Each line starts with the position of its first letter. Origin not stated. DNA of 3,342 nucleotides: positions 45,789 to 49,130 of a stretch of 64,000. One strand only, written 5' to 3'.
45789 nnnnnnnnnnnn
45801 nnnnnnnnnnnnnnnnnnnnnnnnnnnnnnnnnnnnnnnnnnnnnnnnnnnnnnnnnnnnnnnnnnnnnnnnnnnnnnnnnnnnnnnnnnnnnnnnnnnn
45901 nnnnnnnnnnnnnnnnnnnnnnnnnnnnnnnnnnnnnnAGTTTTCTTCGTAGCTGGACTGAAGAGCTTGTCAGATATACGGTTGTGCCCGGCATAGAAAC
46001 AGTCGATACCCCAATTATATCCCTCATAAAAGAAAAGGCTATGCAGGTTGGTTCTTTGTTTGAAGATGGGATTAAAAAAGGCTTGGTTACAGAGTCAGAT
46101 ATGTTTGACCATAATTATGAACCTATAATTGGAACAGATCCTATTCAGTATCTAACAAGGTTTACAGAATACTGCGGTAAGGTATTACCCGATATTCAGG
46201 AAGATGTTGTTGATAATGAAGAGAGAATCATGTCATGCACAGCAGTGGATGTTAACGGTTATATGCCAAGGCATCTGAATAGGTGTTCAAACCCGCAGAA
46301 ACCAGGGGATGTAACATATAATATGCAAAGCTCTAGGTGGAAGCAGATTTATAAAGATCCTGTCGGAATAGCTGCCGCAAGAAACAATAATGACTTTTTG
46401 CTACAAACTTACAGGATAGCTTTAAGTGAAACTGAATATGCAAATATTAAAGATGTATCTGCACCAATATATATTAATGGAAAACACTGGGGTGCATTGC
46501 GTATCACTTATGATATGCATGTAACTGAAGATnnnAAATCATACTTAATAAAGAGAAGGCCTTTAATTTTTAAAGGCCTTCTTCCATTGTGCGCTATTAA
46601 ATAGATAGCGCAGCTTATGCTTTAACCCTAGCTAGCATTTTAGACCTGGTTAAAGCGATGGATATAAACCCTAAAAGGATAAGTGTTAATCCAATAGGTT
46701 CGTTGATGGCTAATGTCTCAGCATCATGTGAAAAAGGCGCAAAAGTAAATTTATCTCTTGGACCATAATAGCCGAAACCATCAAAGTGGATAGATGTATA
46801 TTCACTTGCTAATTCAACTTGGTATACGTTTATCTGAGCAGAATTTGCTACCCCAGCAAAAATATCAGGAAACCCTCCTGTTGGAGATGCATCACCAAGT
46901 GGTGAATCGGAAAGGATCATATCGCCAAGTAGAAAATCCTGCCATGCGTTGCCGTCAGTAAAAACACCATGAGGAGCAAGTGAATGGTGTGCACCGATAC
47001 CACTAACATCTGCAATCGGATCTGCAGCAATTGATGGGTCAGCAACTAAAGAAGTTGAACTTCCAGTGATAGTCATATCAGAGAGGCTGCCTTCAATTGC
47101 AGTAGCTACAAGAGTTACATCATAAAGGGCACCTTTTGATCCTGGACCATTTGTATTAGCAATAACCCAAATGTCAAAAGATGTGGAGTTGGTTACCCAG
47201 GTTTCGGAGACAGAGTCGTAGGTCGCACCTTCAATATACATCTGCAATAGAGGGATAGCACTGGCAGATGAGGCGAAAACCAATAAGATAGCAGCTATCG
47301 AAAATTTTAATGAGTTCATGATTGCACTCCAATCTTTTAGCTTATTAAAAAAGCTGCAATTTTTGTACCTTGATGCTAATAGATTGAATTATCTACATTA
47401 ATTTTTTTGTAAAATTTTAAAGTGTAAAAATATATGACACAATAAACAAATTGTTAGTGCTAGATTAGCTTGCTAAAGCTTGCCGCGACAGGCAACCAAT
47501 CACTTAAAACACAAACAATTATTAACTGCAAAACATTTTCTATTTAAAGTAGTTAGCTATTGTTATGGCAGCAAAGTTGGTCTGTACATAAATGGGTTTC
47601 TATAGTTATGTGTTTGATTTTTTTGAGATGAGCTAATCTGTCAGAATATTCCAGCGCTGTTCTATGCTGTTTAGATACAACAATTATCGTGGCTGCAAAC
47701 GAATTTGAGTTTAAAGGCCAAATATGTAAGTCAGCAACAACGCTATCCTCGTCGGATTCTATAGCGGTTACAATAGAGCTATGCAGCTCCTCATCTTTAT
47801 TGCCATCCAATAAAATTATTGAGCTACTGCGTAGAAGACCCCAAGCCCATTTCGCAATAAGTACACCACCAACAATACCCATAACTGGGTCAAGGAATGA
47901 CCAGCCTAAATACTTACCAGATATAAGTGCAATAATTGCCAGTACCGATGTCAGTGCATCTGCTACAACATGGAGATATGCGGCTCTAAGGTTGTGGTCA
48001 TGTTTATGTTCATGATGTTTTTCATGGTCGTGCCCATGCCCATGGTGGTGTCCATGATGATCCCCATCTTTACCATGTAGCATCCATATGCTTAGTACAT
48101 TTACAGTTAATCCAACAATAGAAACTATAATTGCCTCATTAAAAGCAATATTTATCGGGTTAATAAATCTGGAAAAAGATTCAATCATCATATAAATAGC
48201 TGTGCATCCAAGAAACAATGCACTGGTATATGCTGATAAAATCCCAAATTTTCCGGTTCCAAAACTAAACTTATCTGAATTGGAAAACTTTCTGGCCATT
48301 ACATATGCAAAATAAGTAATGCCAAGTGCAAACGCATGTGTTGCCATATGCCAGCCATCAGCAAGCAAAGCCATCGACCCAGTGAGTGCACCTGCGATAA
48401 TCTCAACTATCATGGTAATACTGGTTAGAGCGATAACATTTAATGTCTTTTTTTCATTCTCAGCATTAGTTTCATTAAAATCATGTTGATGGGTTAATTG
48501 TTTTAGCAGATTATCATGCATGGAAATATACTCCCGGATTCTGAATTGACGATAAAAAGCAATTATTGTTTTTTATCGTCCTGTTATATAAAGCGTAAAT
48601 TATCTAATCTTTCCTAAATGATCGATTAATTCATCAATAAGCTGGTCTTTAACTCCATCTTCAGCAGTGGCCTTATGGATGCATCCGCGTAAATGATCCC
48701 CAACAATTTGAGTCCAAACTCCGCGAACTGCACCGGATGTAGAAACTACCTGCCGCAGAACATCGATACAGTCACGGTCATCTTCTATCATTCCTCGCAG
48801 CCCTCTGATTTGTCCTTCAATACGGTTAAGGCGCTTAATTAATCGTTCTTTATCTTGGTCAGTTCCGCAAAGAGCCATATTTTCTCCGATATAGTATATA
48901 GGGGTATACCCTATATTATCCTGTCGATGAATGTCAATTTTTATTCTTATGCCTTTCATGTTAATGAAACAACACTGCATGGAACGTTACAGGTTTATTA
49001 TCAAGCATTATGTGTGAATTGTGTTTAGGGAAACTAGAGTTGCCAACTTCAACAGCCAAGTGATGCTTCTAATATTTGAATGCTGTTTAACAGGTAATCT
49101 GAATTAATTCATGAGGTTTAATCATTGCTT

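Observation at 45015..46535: Soluble chemoreceptor-like protein with inverted domain order (MCP signalling domain N-terminal, Cache-like sensor C-terminal)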

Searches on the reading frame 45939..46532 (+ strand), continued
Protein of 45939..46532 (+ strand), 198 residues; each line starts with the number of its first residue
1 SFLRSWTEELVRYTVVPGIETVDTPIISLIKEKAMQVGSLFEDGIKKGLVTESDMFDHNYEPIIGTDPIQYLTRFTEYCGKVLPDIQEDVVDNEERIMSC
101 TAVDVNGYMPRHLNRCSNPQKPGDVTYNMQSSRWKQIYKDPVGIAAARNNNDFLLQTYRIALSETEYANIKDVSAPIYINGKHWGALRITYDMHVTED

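Call 65: get_annotated_region(hit=H3, flank=8000)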
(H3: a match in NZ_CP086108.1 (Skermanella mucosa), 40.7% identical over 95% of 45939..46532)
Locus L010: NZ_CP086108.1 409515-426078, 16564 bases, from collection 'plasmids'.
description: Skermanella mucosa strain KEMB 2255-438 plasmid pSM-2, complete sequence
organism: Skermanella mucosa (NCBI taxid 1789672)
taxonomy: Bacteria; Pseudomonadota; Alphaproteobacteria; Rhodospirillales; Azospirillaceae; Skermanella; Skermanella mucosa
host: -; source: single cell,crude oil contaminated deserts; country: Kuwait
typing (MOB-suite, as given by PLSDB): non-mobilizable
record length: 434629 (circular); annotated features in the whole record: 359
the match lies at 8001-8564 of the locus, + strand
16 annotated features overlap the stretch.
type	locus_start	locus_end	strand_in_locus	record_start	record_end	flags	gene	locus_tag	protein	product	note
CDS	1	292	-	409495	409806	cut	-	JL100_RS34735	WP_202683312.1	DUF485 domain-containing protein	-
CDS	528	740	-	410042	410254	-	-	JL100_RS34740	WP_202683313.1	hypothetical protein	-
CDS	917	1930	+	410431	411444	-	-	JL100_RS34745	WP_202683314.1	HlyD family efflux transporter periplasmic adaptor subunit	-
CDS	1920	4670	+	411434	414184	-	rbbA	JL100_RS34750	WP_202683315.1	ribosome-associated ATPase/putative transporter RbbA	GO:0055085 - transmembrane transport [Evidence IEA]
CDS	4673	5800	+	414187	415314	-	-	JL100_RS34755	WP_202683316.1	ABC transporter permease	-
CDS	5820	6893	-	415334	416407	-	-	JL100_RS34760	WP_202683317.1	NAD(P)-dependent alcohol dehydrogenase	-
CDS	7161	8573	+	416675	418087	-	-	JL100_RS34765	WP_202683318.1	methyl-accepting chemotaxis protein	-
CDS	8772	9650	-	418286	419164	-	-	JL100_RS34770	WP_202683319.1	LysR family transcriptional regulator ArgP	GO:0006355 - regulation of DNA-templated transcription [Evidence IEA]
CDS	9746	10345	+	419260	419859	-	-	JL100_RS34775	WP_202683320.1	LysE/ArgO family amino acid transporter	-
CDS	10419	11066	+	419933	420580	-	-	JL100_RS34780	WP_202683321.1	FMN-binding negative transcriptional regulator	-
CDS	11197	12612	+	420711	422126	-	-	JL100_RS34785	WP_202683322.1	ATPase domain-containing protein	-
CDS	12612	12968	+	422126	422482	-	-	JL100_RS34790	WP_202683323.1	response regulator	GO:0000160 - phosphorelay signal transduction system [Evidence IEA]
CDS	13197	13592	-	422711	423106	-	-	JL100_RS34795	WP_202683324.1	tetratricopeptide repeat protein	-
CDS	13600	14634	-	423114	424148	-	-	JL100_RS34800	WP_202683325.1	NB-ARC domain-containing protein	-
CDS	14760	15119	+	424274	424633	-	-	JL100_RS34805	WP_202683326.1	hypothetical protein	-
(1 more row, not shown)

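Call 81: search_protein_families(library=pfam, alignment_id=A2, max_evalue=1)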
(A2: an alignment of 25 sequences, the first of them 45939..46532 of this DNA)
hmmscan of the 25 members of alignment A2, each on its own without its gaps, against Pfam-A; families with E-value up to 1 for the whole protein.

A. member 1, window:45939-46532:+ (198 aa): 1 family
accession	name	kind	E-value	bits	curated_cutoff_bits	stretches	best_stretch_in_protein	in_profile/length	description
PF23449.2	CBM-like_CFAP184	-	0.17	12.6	27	1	122-169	45-93/111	CFAP184 CBM-like domain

B. families by the number of members that match (of 25 scanned): 9 families
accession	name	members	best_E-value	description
PF05589.17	DUF768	1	0.017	Protein of unknown function (DUF768)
PF08469.15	NPHI_C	1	0.018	Nucleoside triphosphatase I C-terminal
PF23149.1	UBA_Crd2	1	0.075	Cdr2 UBA domain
PF13185.12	GAF_2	1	0.084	GAF domain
PF02113.21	Peptidase_S13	1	0.1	D-Ala-D-Ala carboxypeptidase 3 (S13) family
PF15609.12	PRTase_2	1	0.13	Phosphoribosyl transferase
PF23449.2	CBM-like_CFAP184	1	0.17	CFAP184 CBM-like domain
PF21351.2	TetR_C_41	1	0.2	Tetracyclin repressor-like, C-terminal domain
PF13331.11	DUF4093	1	0.21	Domain of unknown function (DUF4093)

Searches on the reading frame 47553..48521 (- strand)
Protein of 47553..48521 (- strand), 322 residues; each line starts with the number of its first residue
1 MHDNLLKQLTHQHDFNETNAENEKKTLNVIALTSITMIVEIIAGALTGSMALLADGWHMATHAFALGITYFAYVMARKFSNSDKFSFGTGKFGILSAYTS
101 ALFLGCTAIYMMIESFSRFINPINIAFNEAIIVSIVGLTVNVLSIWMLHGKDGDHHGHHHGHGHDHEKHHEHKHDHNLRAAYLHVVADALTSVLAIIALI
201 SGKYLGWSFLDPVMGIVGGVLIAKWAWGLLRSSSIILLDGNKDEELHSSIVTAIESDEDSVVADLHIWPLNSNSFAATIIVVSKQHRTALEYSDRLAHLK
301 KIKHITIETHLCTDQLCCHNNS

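Call 27: search_protein_families(library=pfam, proteins=[window:47553-48521:-], max_evalue=0.00001)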
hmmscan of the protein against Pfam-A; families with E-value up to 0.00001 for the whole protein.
window:47553-48521:- (322 aa): 1 family
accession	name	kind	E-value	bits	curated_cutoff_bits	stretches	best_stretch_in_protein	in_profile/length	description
PF01545.26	Cation_efflux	-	4.3e-36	125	26.6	1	30-238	5-198/198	Cation efflux family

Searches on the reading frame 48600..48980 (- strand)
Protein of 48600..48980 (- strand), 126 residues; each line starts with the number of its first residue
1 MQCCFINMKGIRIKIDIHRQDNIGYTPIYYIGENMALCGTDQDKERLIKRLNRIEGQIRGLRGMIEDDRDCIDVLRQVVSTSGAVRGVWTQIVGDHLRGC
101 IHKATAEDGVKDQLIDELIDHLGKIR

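Call 27: search_protein_families(library=pfam, proteins=[window:48600-48980:-], max_evalue=0.00001)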
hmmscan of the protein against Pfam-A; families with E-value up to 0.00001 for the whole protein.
window:48600-48980:- (126 aa): 1 family
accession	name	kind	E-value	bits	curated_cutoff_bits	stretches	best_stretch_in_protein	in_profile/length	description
PF02583.22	Trns_repr_metal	-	1.8e-25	89.6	22.8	1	43-122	1-76/78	Metal-sensitive transcriptional repressor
